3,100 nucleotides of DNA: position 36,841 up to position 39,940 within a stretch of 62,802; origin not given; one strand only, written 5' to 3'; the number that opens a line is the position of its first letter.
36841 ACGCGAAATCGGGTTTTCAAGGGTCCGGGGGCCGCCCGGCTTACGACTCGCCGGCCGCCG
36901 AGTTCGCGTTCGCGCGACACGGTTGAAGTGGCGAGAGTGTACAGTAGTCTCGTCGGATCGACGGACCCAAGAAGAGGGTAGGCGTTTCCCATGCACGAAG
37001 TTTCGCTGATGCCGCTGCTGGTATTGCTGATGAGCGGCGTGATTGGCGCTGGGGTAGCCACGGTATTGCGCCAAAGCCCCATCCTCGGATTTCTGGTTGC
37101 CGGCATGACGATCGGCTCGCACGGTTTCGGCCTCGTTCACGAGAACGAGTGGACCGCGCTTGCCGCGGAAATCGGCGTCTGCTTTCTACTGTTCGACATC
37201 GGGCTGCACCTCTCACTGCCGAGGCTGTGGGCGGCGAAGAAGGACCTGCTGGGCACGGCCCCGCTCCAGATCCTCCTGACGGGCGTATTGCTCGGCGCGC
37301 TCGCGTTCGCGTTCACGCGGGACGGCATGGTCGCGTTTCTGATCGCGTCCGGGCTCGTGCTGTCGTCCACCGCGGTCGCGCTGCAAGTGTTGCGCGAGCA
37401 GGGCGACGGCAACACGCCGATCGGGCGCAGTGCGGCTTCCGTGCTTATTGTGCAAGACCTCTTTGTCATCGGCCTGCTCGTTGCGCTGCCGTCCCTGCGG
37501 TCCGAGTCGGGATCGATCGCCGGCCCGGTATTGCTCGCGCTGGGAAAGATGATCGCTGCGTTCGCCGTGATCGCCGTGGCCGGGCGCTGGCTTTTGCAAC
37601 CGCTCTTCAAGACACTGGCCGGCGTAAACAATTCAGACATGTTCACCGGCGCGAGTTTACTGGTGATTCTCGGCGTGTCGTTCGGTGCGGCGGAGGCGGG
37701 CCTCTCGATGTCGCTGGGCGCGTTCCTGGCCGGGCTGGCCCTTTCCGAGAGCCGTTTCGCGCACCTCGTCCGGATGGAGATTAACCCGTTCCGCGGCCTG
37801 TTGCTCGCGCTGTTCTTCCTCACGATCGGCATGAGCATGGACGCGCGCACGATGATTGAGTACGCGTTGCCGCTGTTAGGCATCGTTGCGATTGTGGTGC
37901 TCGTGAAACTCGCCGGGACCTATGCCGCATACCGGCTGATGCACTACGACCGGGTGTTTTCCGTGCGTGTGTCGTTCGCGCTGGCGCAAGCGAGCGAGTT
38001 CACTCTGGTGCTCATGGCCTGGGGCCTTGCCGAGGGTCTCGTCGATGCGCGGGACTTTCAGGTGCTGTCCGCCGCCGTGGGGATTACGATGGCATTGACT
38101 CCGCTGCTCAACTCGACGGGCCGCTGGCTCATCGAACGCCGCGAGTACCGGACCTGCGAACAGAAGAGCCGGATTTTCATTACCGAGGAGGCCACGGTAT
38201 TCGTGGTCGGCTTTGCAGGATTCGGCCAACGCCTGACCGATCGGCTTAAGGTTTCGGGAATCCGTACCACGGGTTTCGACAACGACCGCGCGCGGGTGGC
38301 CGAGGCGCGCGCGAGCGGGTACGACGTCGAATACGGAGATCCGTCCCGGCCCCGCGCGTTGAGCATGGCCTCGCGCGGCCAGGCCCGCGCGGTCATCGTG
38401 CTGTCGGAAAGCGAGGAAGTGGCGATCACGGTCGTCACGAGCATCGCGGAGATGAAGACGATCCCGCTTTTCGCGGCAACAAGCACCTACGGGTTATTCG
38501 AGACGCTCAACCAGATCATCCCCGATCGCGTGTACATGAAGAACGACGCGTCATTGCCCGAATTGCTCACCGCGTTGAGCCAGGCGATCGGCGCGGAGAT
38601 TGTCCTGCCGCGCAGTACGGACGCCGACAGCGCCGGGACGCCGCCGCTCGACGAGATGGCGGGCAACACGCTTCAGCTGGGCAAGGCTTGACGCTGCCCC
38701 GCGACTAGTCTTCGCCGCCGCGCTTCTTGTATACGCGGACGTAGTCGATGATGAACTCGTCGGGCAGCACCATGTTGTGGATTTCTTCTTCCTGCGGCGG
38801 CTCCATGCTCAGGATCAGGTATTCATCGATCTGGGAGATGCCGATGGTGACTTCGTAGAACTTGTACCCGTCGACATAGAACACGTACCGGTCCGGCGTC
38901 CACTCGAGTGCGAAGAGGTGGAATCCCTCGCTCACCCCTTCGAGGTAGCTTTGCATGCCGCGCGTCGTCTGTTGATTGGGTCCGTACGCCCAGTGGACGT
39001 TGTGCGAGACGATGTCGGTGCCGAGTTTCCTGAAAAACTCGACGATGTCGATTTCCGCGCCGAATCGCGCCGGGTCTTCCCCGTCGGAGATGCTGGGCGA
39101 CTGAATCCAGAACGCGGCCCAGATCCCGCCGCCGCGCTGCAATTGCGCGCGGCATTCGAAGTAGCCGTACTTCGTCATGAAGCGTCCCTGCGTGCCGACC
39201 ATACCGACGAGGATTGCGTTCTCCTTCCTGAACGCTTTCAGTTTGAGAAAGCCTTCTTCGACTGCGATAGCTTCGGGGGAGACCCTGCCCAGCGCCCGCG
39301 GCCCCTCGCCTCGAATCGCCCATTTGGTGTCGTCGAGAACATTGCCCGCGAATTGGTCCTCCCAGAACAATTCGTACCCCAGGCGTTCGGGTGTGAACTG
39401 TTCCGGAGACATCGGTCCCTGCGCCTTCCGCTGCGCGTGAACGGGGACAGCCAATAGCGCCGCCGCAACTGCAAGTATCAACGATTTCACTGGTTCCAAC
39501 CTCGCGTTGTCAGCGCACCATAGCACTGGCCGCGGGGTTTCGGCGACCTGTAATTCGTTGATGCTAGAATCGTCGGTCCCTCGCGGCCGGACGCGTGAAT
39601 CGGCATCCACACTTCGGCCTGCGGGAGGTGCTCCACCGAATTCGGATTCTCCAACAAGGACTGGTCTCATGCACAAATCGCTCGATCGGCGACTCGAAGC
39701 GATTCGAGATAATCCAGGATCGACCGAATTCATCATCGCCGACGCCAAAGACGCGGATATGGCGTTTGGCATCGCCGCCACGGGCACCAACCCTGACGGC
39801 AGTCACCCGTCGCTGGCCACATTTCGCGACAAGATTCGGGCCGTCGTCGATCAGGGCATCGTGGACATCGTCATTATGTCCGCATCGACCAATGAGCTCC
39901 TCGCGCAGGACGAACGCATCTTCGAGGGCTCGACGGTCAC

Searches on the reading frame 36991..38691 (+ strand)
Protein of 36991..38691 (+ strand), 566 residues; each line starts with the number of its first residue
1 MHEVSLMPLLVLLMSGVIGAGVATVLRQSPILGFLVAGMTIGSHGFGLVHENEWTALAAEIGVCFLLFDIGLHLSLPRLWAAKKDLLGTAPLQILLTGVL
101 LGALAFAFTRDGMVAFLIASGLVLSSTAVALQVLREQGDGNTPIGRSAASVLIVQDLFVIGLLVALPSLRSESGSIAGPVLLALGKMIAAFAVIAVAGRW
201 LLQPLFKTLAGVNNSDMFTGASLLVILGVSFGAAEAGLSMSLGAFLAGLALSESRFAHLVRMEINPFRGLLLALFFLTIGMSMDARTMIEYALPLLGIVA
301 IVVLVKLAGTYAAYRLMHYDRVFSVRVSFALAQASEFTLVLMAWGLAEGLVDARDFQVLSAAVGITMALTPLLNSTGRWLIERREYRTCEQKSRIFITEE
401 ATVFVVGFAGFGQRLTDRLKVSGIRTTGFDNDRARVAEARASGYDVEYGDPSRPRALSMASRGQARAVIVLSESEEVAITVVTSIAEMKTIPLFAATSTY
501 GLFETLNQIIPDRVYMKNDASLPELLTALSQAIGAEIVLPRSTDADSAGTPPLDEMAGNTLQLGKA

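Call 6: search_protein_families(library=pfam, proteins=[window:36991-38691:+], max_evalue=0.01)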
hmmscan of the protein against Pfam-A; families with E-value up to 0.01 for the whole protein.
window:36991-38691:+ (566 aa): 2 families
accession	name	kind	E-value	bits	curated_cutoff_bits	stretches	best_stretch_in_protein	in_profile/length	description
PF00999.27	Na_H_Exchanger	-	2.3e-51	175.3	26.2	1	17-374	9-374/375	Sodium/hydrogen exchanger, transmembrane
PF02254.24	TrkA_N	-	3.5e-12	47.1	23.8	1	403-495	1-94/116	TrkA-N domain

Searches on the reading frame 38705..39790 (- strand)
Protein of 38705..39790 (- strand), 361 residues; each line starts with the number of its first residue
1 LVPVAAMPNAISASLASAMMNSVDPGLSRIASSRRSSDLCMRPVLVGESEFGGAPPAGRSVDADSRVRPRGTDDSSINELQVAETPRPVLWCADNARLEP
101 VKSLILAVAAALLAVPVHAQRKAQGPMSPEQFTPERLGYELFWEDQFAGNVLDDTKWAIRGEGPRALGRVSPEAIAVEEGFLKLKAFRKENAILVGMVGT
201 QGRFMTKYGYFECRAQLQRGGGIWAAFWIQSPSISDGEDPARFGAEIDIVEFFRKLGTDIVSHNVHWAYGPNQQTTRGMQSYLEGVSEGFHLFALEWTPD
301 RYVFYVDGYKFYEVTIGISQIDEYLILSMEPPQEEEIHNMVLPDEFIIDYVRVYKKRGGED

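Call 54: search_protein_families(library=pfam, proteins=[window:38705-39790:-], max_evalue=0.001)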
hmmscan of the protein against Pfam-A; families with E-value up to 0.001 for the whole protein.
window:38705-39790:- (361 aa): 1 family
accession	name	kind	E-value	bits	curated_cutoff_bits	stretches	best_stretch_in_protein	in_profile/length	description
PF00722.28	Glyco_hydro_16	-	4e-16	59.4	22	1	201-315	35-136/175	Glycosyl hydrolases family 16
